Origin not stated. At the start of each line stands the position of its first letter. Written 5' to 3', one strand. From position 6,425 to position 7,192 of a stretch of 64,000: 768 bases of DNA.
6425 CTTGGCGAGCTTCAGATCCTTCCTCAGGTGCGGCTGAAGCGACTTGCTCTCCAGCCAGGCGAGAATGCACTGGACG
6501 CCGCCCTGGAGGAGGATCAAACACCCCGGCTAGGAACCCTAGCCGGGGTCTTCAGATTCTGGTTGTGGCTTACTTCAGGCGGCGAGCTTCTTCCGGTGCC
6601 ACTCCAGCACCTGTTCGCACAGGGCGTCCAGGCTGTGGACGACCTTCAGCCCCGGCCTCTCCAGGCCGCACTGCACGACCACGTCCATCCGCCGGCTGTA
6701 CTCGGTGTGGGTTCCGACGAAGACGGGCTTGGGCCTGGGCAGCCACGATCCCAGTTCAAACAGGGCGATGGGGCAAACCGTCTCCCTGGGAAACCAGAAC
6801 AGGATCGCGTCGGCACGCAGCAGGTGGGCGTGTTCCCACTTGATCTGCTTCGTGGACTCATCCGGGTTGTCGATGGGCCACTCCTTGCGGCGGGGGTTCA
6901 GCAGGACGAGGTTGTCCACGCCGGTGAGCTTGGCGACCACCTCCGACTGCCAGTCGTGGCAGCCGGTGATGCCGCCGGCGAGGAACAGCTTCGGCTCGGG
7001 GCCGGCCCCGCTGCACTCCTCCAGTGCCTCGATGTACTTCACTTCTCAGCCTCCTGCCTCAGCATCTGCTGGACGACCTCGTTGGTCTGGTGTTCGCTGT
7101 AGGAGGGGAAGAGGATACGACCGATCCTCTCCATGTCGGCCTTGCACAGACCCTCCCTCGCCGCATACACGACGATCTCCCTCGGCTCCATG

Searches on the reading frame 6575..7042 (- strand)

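Call 80: search_protein_families(library=phrogs, proteins=[window:6575-7042:-], max_evalue=0.001)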
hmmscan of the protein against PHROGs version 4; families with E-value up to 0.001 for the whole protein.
window:6575-7042:- (155 aa): 1 family
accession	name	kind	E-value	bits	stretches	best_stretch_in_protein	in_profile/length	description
phrog_30579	-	unknown function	5.6e-15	56.5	1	16-140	17-147/164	-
